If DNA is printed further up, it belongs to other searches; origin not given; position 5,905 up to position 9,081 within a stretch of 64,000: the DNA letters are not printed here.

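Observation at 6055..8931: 958-aa methyltransferase / coiled-coil / GT4 / GT2 fusion next to Wzm/Wzt: candidate WbdD/WbbB-like chain-terminating polymerase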

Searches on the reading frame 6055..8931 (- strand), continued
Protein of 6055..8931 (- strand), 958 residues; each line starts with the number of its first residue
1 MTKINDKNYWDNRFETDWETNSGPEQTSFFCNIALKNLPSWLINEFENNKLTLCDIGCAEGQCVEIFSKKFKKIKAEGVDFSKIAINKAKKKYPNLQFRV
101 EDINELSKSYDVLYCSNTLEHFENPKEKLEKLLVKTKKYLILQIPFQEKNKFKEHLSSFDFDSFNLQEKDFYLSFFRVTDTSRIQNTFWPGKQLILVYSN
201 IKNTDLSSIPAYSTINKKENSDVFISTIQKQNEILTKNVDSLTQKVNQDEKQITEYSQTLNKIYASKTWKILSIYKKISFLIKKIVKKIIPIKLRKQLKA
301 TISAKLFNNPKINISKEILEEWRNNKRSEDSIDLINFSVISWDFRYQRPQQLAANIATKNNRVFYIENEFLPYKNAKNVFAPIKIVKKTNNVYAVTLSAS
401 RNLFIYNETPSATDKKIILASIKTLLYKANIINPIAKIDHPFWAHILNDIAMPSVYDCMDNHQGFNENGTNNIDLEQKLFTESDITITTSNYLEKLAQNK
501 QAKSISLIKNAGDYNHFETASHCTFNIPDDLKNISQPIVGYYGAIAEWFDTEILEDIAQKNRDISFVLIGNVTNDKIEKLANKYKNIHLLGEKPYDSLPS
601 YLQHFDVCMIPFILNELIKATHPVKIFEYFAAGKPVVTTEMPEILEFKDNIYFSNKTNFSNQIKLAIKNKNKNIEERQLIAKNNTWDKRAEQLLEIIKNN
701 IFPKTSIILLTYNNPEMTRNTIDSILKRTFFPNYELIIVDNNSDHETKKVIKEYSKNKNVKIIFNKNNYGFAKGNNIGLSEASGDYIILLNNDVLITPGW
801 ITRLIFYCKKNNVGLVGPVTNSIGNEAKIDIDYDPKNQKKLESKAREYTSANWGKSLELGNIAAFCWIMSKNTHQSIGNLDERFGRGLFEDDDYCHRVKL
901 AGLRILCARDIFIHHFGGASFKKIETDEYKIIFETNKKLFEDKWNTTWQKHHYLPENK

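Call 37: find_related_loci(query=A1, collection=genome_contigs, flank=10000)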
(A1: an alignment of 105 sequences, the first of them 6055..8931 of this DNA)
Query A1 (958 aa) in genome_contigs; peptide patterns used: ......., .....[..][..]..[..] (x = any residue, [..] = any of these).
600 stretches matched a pattern (row limit reached: there are more); 588 encode a relative of the query (tblastn E <= 1e-3); the best 80 are kept; 80 distinct loci.
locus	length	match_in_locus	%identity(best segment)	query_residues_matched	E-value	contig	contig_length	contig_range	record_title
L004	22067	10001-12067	48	267-953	0e+0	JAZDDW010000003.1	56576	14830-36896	MAG: bacterium isolate MEGAHIT-group-0.11 k141_17061008, whole genome shotgun sequence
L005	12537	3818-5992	46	230-953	0e+0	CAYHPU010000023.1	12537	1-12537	MAG TPA_asm: uncultured Gammaproteobacteria bacterium isolate ERP119705_co15_22 genome assembly, contig: NODE_5761_lengt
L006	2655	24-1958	50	309-953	0e+0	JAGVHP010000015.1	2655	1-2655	MAG: Candidatus Shapirobacteria bacterium isolate DeMMO2_35 c_000000001826, whole genome shotgun sequence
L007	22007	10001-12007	49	287-956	0e+0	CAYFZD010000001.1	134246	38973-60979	MAG TPA_asm: uncultured Pseudomonadales bacterium isolate ERP113451_co1_113 genome assembly, contig: NODE_44_length_1342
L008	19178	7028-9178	46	243-953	0e+0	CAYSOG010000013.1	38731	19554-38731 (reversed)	MAG TPA_asm: uncultured Gammaproteobacteria bacterium isolate SRP200132_co1_489 genome assembly, contig: NODE_1760_lengt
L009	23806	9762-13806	39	4-953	0e+0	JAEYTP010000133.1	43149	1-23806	MAG: Bacillota bacterium isolate OH_CBlB_136 k127_457554, whole genome shotgun sequence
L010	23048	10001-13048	34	2-953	0e+0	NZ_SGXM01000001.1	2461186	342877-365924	Cupriavidus agavae strain ASC-9842 Ga0310579_101, whole genome shotgun sequence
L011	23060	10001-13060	34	1-953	0e+0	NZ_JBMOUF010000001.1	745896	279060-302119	Janthinobacterium sp. Mn2066 NODE_1_length_745896_cov_72.272361, whole genome shotgun sequence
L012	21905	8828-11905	33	2-953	0e+0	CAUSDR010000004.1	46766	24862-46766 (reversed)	MAG TPA_asm: uncultured Janthinobacterium sp. isolate ERR9969147_bin.9_MetaWRAP_v1.3_MAG genome assembly, contig: ERZ216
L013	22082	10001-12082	49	260-953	0e+0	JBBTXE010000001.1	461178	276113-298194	MAG: Patescibacteria group bacterium isolate H52-bin029_1 H52_bin029_1_000000000001, whole genome shotgun sequence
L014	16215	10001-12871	34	1-953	0e+0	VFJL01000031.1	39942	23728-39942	MAG: Nitrosomonadales bacterium isolate Bin_61_7 c_000002663802, whole genome shotgun sequence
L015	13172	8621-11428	39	19-920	2e-178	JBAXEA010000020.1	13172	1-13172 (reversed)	MAG: bacterium isolate ELA233 MAG233_20, whole genome shotgun sequence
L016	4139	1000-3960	30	4-953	9e-174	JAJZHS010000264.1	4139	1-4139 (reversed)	MAG: Proteobacteria bacterium isolate LL7.bin65 NODE_34634_length_4139_cov_2.110169, whole genome shotgun sequence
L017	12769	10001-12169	35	225-953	5e-160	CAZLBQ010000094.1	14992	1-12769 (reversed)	MAG TPA_asm: uncultured Anaerolineales bacterium isolate binchicken_co60_4 genome assembly, contig: NODE_5757_length_149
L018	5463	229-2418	37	226-955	3e-159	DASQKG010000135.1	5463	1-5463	MAG TPA_asm: Pyrinomonadaceae bacterium isolate SMAG_U11906 k141_2424863, whole genome shotgun sequence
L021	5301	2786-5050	35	202-953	8e-152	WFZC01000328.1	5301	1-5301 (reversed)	MAG: Desulfobulbaceae bacterium isolate S143_11 k151_513084, whole genome shotgun sequence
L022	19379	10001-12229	37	237-956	5e-149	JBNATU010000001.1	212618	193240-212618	MAG: Moorellaceae bacterium isolate Kamch4342-3A-MB-01 bin2.fa-1, whole genome shotgun sequence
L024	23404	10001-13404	37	250-951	5e-148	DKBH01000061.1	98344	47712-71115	MAG TPA_asm: Nitrospiraceae bacterium UBA6905 UBA6905_contig_7581, whole genome shotgun sequence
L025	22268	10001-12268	39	240-953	7e-148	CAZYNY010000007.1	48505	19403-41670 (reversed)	MAG TPA_asm: uncultured Nitrospirota bacterium isolate binchicken_co213_54 genome assembly, contig: NODE_978_length_4850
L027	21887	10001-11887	41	320-952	1e-147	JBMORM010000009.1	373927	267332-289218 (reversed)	MAG: Patescibacteria group bacterium isolate Betzabe_MAG180 MAG180_9, whole genome shotgun sequence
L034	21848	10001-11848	39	330-951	2e-144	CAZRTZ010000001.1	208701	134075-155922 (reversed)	MAG TPA_asm: uncultured Geobacteraceae bacterium isolate SRP231805_co3_153 genome assembly, contig: NODE_2_length_208701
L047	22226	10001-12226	33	227-955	2e-141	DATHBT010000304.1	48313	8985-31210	MAG TPA_asm: Pyrinomonadaceae bacterium isolate SMAG_U10723 k141_749423, whole genome shotgun sequence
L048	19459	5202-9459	37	227-955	2e-141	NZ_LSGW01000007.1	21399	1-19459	Aeromonas salmonicida subsp. salmonicida strain ATCC 33658 Contig_104, whole genome shotgun sequence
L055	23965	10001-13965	36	333-953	1e-140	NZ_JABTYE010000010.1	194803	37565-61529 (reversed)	Cupriavidus gilardii strain USM5 USM5_assembled_contig_10, whole genome shotgun sequence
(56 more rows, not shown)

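Call 46: search_protein_families(library=pfam, proteins=[L048:4047-7415:+, L048:1889-3205:+, L048:3202-3960:+, L003:10001-13042:+, L003:8712-9986:+, L009:9762-12700:+], max_evalue=0.001)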
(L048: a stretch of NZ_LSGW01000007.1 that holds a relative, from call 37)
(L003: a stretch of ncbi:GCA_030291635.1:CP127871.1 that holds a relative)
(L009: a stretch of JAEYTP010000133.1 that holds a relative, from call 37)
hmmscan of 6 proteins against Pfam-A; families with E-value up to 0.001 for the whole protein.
L048:4047-7415:+ (1122 aa): 6 families
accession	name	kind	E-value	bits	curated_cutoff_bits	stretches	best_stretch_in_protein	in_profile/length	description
PF00535.33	Glycos_transf_2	-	2.9e-31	109.1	23.3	1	871-1042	1-167/168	Glycosyl transferase family 2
PF13641.12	Glyco_tranf_2_3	-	1.6e-14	54.9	27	1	868-1088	1-219/230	Glycosyltransferase like family 2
PF00534.26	Glycos_transf_1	-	3.9e-11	43.2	26.4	1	693-805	8-125/172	Glycosyl transferases group 1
PF13692.12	Glyco_trans_1_4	-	2.3e-10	41.3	27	1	701-810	2-115/142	Glycosyl transferases group 1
PF10111.15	Glyco_tranf_2_2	-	1.5e-09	38.2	27.3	1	885-1070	14-206/276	Glycosyltransferase like family 2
PF13506.12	Glyco_transf_21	-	0.00011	22.2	21.7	1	944-1084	25-158/174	Glycosyl transferase family 21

L048:1889-3205:+ (438 aa): 3 families
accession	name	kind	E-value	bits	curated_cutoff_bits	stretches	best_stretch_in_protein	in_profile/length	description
PF00005.33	ABC_tran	-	1.4e-26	94.1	25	1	41-173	1-136/137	ABC transporter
PF14524.12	Wzt_C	-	1.4e-26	93.6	30.4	1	292-428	4-142/143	Wzt C-terminal domain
PF13476.12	AAA_23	-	0.00068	20.8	27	0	44-75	15-43/201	AAA domain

L048:3202-3960:+ (252 aa): 2 families
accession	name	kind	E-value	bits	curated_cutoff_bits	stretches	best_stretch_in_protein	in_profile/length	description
PF00685.33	Sulfotransfer_1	-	2e-14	54.1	22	1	10-206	3-182/255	Sulfotransferase domain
PF13469.12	Sulfotransfer_3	-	4.9e-10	40.5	27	1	11-50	2-38/216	Sulfotransferase family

L003:10001-13042:+ (1013 aa): 10 families
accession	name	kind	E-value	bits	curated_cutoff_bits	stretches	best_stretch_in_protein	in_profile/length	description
PF00535.33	Glycos_transf_2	-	9.1e-31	107.5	23.3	1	762-933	1-167/168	Glycosyl transferase family 2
PF08242.18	Methyltransf_12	-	2.2e-12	48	30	1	68-152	2-93/98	Methyltransferase domain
PF13692.12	Glyco_trans_1_4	-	8.1e-11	42.8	27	1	590-720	3-141/142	Glycosyl transferases group 1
PF13641.12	Glyco_tranf_2_3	-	8.7e-11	42.7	27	1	759-980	1-220/230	Glycosyltransferase like family 2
PF13649.12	Methyltransf_25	-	5.6e-10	40.2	27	1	68-150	3-92/97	Methyltransferase domain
PF13847.12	Methyltransf_31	-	2.6e-09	37.4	27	1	63-152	4-102/145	Methyltransferase domain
PF08241.18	Methyltransf_11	-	2.9e-09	37.9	21.2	1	68-148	2-84/95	Methyltransferase domain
PF13489.12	Methyltransf_23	-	7e-08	32.8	27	1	61-158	21-115/164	Methyltransferase domain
PF00534.26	Glycos_transf_1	-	1e-07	32.1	26.4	1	583-727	10-164/172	Glycosyl transferases group 1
PF13524.12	Glyco_trans_1_2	-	4.5e-05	23.9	25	1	606-747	6-142/144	Glycosyl transferase-like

L003:8712-9986:+ (424 aa): 5 families
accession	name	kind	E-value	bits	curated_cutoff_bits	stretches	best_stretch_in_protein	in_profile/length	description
PF00005.33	ABC_tran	-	1.3e-22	81.4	25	1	45-176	2-136/137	ABC transporter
PF14524.12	Wzt_C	-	2.1e-15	57.4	30.4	1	273-396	3-128/143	Wzt C-terminal domain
PF13476.12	AAA_23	-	0.00037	21.6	27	1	45-82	11-47/201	AAA domain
PF13555.12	AAA_29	-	0.00086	19.4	27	0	48-71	16-39/61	P-loop containing region of AAA domain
PF13304.12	AAA_21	-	0.00093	19.8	27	0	58-74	3-19/304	AAA domain, putative AbiEii toxin, Type IV TA system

L009:9762-12700:+ (979 aa): 9 families
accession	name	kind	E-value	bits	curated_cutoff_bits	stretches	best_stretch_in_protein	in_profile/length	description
PF00535.33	Glycos_transf_2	-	1.9e-33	116.2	23.3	1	731-901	1-167/168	Glycosyl transferase family 2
PF13641.12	Glyco_tranf_2_3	-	5.3e-17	63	27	1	730-948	3-220/230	Glycosyltransferase like family 2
PF13847.12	Methyltransf_31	-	1.5e-15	57.6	27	1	49-141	5-108/145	Methyltransferase domain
PF13649.12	Methyltransf_25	-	1.6e-11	45.2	27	1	51-130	1-89/97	Methyltransferase domain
PF13489.12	Methyltransf_23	-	1.2e-10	41.8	27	1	45-144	20-120/164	Methyltransferase domain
PF08241.18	Methyltransf_11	-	1.8e-10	41.8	21.2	1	53-130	2-83/95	Methyltransferase domain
PF08242.18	Methyltransf_12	-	3.2e-10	41.1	30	1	53-130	2-88/98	Methyltransferase domain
PF13692.12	Glyco_trans_1_4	-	5.6e-07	30.3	27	1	560-667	3-115/142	Glycosyl transferases group 1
PF00534.26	Glycos_transf_1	-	2.4e-06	27.6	26.4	1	601-664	68-125/172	Glycosyl transferases group 1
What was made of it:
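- Closest known: Aeromonas salmonicida A450 ORF20. Different: Its Wzt is 438 aa with a Wzt_C module (call 46).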

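Call 56: search_protein_families(library=pfam, proteins=[L048:4047-5336:+, L015:8591-9433:+, L021:1856-2992:+, L022:8039-10138:+, L024:9101-10024:+, L025:8081-10210:+, L027:8900-9811:+, L034:7976-9781:+, L047:9059-10141:+, L055:7409-9772:+], max_evalue=0.001)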
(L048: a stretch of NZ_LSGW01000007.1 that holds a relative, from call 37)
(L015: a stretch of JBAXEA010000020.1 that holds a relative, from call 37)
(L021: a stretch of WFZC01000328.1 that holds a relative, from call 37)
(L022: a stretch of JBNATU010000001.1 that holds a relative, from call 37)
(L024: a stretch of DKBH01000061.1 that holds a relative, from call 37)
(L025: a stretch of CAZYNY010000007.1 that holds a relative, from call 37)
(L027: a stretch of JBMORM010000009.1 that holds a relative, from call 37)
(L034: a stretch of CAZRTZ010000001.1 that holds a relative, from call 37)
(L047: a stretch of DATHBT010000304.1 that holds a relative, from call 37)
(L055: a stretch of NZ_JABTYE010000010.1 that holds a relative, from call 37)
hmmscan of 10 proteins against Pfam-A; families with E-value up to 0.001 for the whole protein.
L048:4047-5336:+ (430 aa): 0 families

L015:8591-9433:+ (281 aa): 16 families
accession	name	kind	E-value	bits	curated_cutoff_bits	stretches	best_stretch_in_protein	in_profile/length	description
PF08241.18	Methyltransf_11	-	1.8e-26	93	21.2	1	39-135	1-95/95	Methyltransferase domain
PF13649.12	Methyltransf_25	-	1.4e-23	83.8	27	1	38-131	1-97/97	Methyltransferase domain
PF13847.12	Methyltransf_31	-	6.4e-22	78.2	27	1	35-155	4-119/145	Methyltransferase domain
PF13489.12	Methyltransf_23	-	4.5e-14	53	27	1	28-142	17-123/164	Methyltransferase domain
PF08242.18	Methyltransf_12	-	1.8e-13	51.5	30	1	39-133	1-98/98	Methyltransferase domain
PF02353.26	CMAS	-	4.3e-11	43.1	27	1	36-140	64-169/273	Mycolic acid cyclopropane synthetase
PF01209.24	Ubie_methyltran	-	1.9e-09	37.7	20.1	1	36-135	49-151/233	ubiE/COQ5 methyltransferase family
PF05891.18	Methyltransf_PK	-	4.1e-08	33.4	27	1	19-136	41-160/218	AdoMet dependent proline di-methyltransferase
PF08003.17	Methyltransf_9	-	2.3e-07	30.5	23.8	1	33-137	114-219/315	Protein of unknown function (DUF1698)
PF03291.22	mRNA_G-N7_MeTrfase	-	6.6e-07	29.2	26.6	1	33-79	60-106/315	mRNA (guanine-N(7))-methyltransferase domain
PF05175.20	MTS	-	1.1e-06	28.8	23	1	26-144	30-147/170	Methyltransferase small domain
PF06325.19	PrmA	-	3.2e-06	27.3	22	1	34-136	161-259/296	Ribosomal protein L11 methyltransferase (PrmA)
PF01555.25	N6_N4_Mtase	-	5.2e-06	27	26.7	0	32-74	179-220/221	DNA methylase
PF03141.22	Methyltransf_29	-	1.1e-05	24.7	23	1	11-139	93-221/506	Putative S-adenosyl-L-methionine-dependent methyltransferase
PF01728.25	FtsJ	-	1.5e-05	25.4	24.1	1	32-90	19-76/181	FtsJ-like methyltransferase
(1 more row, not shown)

L021:1856-2992:+ (379 aa): 3 families
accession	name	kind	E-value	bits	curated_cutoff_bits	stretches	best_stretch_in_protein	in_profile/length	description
PF13469.12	Sulfotransfer_3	-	1.6e-05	25.7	27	1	23-220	2-215/216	Sulfotransferase family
PF10174.14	Cast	-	0.00028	19.7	29.1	1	301-366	194-260/766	RIM-binding protein of the cytomatrix active zone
PF20302.4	HisK-N-like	-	0.00067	20.3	27.8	0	136-156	99-119/132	HisK-N-like globin domain of the ASK signalosome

L022:8039-10138:+ (700 aa): 6 families
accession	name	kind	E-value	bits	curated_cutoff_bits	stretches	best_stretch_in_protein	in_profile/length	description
PF13489.12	Methyltransf_23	-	1.7e-07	31.6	27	1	73-251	11-161/164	Methyltransferase domain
PF08242.18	Methyltransf_12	-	3.4e-07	31.3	30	1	89-191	1-98/98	Methyltransferase domain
PF00398.26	RrnaAD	-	4.7e-06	26.3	24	1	84-148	30-94/263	Ribosomal RNA adenine dimethylase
PF13649.12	Methyltransf_25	-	1.2e-05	26.3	27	1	88-162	1-79/97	Methyltransferase domain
PF08241.18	Methyltransf_11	-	4.7e-05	24.4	21.2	1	89-193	1-95/95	Methyltransferase domain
PF05401.17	NodS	-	0.00032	21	24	1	85-193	44-144/201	Nodulation protein S (NodS)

L024:9101-10024:+ (308 aa): 0 families

L025:8081-10210:+ (710 aa): 7 families
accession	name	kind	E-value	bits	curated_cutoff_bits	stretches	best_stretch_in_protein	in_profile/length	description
PF13489.12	Methyltransf_23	-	4.2e-07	30.3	27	1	81-242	25-163/164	Methyltransferase domain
PF13649.12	Methyltransf_25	-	2.2e-06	28.7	27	1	82-156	1-78/97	Methyltransferase domain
PF08242.18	Methyltransf_12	-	2.5e-06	28.5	30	1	83-185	1-98/98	Methyltransferase domain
PF00398.26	RrnaAD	-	2.3e-05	24.1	24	1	81-157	33-109/263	Ribosomal RNA adenine dimethylase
PF08241.18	Methyltransf_11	-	0.00028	21.9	21.2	1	83-158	1-76/95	Methyltransferase domain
PF10174.14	Cast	-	0.00063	18.5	29.1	1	549-654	364-462/766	RIM-binding protein of the cytomatrix active zone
PF05401.17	NodS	-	0.00086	19.6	24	0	79-155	44-119/201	Nodulation protein S (NodS)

L027:8900-9811:+ (304 aa): 0 families

L034:7976-9781:+ (602 aa): 10 families
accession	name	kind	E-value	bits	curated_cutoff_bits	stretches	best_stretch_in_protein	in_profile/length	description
PF04724.18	Glyco_transf_17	-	1.9e-32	113.1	26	1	2-262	75-337/348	Glycosyltransferase family 17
PF13489.12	Methyltransf_23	-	7.9e-21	74.9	27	1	314-466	20-161/164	Methyltransferase domain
PF13847.12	Methyltransf_31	-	1e-14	54.9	27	1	315-436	2-128/145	Methyltransferase domain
PF08241.18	Methyltransf_11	-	3.1e-12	47.4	21.2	1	321-415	1-95/95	Methyltransferase domain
PF08242.18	Methyltransf_12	-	2.1e-11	44.8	30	1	321-412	1-97/98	Methyltransferase domain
PF13649.12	Methyltransf_25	-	8.2e-10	39.7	27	1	320-411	1-97/97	Methyltransferase domain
PF07021.18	MetW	-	7.2e-07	29.5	21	1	309-444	6-135/193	Methionine biosynthesis protein MetW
PF05401.17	NodS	-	4.8e-05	23.7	24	1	317-416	44-145/201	Nodulation protein S (NodS)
PF01728.25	FtsJ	-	0.00046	20.6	24.1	0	310-386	15-97/181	FtsJ-like methyltransferase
PF02353.26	CMAS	-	0.00051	19.9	27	0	318-395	64-142/273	Mycolic acid cyclopropane synthetase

L047:9059-10141:+ (361 aa): 1 family
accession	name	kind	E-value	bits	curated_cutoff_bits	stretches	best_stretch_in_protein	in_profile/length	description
PF13578.12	Methyltransf_24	-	1.1e-26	94.2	26.3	1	92-208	1-105/105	Methyltransferase domain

L055:7409-9772:+ (788 aa): 7 families
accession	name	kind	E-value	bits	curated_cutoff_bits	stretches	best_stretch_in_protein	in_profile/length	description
PF05159.20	Capsule_synth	-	1.9e-16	60.9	20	1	358-498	134-288/310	Capsule polysaccharide biosynthesis protein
PF00132.30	Hexapep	-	2.3e-12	46.4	27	1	109-143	2-36/36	Bacterial transferase hexapeptide (six repeats)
PF14602.12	Hexapep_2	-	1.7e-09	37.6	27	1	108-140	1-31/34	Hexapeptide repeat of succinyl-transferase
PF16515.11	HIP1_clath_bdg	-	7.6e-05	23.5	28.8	0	635-731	4-93/99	Clathrin-binding domain of Huntingtin-interacting protein 1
PF10473.14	CENP-F_leu_zip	-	0.00011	22.8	34.5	0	571-664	46-139/140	Leucine-rich repeats of kinetochore protein Cenp-F/LEK1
PF13851.11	GAS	-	0.00017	21.5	32.3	1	562-705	49-196/200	Growth-arrest specific micro-tubule binding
PF05010.19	TACC_C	-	0.0005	20.3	29.9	0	555-643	17-106/201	Transforming acidic coiled-coil-containing protein (TACC), C-terminal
